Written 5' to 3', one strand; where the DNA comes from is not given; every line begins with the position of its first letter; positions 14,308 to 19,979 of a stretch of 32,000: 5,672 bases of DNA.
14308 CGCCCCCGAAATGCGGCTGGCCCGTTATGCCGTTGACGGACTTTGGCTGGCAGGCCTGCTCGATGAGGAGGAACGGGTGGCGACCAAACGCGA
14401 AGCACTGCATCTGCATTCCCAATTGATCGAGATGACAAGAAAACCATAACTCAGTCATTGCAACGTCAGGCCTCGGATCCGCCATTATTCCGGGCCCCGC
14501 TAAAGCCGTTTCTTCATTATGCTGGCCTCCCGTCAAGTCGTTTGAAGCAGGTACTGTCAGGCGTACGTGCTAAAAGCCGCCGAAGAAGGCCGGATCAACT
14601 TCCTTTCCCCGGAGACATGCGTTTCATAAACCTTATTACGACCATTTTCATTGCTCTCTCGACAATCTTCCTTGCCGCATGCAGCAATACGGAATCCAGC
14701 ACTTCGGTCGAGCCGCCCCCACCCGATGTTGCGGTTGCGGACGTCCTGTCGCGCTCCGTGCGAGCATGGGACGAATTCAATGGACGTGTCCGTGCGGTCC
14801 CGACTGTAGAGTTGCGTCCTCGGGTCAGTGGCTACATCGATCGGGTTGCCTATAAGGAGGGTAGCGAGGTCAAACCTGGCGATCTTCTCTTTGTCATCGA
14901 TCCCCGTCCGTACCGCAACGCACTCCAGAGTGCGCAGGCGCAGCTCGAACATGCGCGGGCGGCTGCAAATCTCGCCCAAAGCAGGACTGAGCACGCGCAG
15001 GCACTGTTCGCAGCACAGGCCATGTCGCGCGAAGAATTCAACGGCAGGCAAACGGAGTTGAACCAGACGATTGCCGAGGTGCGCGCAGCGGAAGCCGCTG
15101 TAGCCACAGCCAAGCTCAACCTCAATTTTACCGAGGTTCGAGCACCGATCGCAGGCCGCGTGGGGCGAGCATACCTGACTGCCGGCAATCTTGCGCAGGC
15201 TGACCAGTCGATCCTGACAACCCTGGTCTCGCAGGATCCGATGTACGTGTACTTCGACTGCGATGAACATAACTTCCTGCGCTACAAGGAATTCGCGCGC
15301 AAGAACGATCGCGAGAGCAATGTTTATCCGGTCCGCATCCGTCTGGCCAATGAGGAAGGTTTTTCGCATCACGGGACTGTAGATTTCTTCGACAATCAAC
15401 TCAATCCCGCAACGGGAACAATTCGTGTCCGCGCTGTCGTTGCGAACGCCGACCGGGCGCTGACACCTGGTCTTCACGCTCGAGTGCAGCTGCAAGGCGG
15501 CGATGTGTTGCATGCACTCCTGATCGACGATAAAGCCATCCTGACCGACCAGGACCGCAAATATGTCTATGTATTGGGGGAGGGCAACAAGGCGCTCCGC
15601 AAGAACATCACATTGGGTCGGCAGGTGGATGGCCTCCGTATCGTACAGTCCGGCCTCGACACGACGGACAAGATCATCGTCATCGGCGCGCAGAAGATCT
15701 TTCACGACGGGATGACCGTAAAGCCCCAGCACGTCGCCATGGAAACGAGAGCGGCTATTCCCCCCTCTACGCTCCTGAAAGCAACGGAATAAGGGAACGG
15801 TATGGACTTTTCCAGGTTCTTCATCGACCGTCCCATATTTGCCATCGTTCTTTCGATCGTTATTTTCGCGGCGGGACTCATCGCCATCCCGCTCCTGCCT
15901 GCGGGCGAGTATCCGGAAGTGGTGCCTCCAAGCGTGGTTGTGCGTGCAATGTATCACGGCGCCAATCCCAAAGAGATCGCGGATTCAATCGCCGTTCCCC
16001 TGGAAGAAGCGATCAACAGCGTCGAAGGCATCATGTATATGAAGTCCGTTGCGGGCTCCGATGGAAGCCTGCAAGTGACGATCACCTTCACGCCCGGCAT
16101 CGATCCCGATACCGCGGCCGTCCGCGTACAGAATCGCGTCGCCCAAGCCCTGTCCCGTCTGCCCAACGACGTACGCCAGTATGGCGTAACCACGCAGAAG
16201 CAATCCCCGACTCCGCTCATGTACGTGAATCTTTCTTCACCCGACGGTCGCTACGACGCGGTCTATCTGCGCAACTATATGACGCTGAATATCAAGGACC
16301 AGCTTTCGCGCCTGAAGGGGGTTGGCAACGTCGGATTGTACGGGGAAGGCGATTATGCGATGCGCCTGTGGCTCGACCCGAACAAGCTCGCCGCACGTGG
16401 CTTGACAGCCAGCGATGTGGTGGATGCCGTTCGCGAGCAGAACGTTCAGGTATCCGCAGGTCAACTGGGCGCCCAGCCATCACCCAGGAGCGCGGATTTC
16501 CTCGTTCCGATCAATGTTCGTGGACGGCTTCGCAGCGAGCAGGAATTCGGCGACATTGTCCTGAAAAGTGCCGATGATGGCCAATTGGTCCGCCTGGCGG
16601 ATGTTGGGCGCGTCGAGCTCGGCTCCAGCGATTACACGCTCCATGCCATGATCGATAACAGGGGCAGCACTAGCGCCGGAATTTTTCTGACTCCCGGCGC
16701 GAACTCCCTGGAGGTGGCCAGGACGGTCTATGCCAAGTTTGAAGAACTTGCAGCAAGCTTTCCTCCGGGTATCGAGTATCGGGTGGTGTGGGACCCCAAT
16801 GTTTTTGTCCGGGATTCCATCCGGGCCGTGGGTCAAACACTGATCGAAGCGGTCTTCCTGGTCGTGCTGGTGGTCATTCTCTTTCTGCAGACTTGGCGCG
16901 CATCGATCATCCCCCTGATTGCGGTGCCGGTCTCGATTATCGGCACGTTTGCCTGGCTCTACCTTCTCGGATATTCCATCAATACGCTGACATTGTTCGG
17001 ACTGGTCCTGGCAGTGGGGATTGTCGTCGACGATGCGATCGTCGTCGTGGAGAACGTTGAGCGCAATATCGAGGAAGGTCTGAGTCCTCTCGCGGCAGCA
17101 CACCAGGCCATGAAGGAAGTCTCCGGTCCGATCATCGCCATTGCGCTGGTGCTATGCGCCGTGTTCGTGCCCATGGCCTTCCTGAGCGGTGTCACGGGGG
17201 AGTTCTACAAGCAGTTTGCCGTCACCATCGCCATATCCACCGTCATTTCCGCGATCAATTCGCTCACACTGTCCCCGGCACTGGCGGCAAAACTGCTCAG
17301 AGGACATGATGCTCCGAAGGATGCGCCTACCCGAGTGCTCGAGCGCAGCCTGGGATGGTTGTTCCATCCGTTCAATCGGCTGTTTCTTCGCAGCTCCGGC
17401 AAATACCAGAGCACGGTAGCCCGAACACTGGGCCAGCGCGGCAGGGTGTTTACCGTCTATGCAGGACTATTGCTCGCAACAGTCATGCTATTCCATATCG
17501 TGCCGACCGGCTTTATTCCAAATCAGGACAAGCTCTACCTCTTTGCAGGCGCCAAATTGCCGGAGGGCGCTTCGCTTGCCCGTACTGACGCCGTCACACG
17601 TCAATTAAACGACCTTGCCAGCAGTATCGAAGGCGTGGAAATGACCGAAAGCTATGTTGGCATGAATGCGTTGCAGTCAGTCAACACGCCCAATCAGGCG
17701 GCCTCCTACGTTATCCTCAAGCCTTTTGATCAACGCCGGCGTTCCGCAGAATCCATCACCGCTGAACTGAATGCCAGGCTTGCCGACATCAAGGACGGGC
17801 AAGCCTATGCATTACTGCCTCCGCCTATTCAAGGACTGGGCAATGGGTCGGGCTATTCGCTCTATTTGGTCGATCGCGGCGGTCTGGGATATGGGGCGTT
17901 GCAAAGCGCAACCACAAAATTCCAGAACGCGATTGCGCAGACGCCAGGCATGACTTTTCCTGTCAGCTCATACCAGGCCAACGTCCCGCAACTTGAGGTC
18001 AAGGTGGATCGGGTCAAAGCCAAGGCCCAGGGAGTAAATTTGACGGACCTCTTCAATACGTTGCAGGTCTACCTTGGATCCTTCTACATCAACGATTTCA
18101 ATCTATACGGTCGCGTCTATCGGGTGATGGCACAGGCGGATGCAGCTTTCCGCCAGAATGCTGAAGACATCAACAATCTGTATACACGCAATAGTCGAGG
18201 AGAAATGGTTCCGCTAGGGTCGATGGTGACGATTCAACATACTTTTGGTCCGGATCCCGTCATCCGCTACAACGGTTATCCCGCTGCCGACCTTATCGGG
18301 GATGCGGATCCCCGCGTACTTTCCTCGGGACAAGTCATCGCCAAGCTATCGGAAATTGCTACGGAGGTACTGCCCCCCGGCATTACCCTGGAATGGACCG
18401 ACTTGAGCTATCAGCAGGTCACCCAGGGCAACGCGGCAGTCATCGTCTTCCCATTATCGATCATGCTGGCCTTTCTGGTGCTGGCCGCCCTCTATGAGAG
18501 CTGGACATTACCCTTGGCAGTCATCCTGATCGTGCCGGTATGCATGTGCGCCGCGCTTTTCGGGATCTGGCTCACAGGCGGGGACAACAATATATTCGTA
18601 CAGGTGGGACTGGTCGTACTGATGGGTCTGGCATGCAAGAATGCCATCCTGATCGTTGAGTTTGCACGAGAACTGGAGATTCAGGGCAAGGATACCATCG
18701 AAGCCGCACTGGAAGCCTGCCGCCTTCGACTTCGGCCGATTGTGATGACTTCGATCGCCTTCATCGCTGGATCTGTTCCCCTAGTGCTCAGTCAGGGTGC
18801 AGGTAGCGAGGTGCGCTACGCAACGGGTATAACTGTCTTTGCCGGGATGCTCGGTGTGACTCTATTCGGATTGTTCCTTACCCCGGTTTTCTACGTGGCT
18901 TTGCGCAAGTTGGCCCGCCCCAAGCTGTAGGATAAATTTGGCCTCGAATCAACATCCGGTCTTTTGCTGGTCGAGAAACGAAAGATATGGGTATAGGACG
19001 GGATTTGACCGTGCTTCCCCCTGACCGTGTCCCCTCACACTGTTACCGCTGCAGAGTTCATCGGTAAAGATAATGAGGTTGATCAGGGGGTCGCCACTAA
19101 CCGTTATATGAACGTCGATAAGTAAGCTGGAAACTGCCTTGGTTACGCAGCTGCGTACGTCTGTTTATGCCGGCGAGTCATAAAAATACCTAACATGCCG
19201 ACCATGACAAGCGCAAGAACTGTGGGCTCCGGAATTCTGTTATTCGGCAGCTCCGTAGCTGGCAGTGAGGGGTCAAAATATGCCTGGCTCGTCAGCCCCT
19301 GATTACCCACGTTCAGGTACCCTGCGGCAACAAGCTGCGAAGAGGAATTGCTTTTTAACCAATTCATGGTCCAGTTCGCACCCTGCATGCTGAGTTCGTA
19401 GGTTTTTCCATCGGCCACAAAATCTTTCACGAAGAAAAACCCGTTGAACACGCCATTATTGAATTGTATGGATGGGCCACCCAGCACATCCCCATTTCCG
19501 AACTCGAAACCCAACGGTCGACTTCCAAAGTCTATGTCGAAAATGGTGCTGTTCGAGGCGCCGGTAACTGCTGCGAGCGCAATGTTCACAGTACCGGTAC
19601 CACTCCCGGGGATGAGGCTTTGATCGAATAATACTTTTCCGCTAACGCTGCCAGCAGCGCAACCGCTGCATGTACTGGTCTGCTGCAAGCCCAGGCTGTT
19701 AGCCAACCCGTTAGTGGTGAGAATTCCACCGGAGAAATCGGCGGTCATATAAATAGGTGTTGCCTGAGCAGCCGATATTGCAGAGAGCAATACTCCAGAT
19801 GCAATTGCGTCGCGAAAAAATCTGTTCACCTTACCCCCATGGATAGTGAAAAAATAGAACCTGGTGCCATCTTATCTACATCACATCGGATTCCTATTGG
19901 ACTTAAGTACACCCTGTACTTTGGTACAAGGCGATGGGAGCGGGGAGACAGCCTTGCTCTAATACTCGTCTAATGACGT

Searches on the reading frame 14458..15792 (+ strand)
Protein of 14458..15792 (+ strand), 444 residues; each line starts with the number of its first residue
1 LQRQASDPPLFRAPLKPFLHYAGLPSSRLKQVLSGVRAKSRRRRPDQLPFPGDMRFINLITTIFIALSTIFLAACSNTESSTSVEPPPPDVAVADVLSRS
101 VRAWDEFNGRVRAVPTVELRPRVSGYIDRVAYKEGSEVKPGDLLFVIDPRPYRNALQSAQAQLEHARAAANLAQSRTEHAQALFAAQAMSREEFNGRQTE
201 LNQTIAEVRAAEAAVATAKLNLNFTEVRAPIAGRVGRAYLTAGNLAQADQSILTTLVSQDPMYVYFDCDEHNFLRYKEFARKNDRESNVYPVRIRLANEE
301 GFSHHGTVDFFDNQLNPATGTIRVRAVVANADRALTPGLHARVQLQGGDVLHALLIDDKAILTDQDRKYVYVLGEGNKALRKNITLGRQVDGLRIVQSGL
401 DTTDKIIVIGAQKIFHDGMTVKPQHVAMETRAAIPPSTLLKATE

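Call 41: search_protein_families(library=pfam, proteins=[window:14458-15792:+], max_evalue=0.001)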
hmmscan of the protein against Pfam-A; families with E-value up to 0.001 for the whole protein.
window:14458-15792:+ (444 aa): 3 families
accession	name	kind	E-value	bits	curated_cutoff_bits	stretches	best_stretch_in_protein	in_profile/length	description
PF16576.10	HlyD_D23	-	4.4e-14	52.7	30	1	118-341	21-214/214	Barrel-sandwich domain of CusB or HlyD membrane-fusion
PF13533.13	Biotin_lipoyl_2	-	1e-08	35.2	29.8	1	117-148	1-32/32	Biotin-lipoyl like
PF13437.12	HlyD_3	-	3.6e-07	31.3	22.2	0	227-338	2-106/106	HlyD family secretion protein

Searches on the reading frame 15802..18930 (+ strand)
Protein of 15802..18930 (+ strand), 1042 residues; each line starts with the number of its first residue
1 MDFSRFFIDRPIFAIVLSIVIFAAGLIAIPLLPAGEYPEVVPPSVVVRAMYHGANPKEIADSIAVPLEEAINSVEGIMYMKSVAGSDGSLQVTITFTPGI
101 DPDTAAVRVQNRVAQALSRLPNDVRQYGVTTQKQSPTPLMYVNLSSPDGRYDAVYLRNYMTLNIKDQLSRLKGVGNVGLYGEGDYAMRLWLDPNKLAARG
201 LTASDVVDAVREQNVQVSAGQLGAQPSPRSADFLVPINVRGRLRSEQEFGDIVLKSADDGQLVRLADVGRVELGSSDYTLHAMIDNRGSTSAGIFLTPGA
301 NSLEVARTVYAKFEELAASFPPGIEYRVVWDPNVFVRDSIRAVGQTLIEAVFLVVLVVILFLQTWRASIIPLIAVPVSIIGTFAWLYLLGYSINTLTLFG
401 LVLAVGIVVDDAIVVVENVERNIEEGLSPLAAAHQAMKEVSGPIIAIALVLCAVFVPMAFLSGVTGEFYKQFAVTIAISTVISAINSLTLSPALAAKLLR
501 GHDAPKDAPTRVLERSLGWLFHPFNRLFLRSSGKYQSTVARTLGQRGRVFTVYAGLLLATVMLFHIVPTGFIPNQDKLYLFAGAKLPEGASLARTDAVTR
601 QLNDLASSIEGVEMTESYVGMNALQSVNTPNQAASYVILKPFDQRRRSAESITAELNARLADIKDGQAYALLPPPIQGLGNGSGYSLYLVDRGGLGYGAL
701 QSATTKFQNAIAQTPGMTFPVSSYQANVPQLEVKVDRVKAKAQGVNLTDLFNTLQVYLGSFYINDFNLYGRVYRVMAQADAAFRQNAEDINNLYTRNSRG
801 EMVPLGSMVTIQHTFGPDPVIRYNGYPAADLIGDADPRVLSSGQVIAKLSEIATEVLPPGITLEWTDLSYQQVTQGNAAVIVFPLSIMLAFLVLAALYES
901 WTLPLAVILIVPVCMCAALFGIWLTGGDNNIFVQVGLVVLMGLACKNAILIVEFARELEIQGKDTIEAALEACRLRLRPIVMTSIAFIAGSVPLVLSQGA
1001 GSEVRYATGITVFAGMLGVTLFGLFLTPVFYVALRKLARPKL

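Call 41: search_protein_families(library=pfam, proteins=[window:15802-18930:+], max_evalue=0.001)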
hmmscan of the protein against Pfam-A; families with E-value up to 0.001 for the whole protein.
window:15802-18930:+ (1042 aa): 3 families
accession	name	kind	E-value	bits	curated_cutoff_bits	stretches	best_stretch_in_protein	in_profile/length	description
PF00873.25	ACR_tran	-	0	1100.3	28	1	3-1034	1-1020/1021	AcrB/AcrD/AcrF family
PF03176.21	MMPL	-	5.9e-10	39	20.5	1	345-500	145-304/333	MMPL family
PF02355.23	SecD_SecF_C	-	0.00036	20.4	20.5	1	346-498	35-186/189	Protein export membrane protein SecD/SecF, C-terminal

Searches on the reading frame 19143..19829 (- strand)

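Call 41: search_protein_families(library=pfam, proteins=[window:19143-19829:-], max_evalue=0.001)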
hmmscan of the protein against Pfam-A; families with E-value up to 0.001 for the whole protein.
window:19143-19829:- (228 aa): 1 family
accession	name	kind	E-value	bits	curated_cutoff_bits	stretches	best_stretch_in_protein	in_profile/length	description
PF07589.16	PEP-CTERM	-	0.00079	19.9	20.7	0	199-220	2-23/24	PEP-CTERM motif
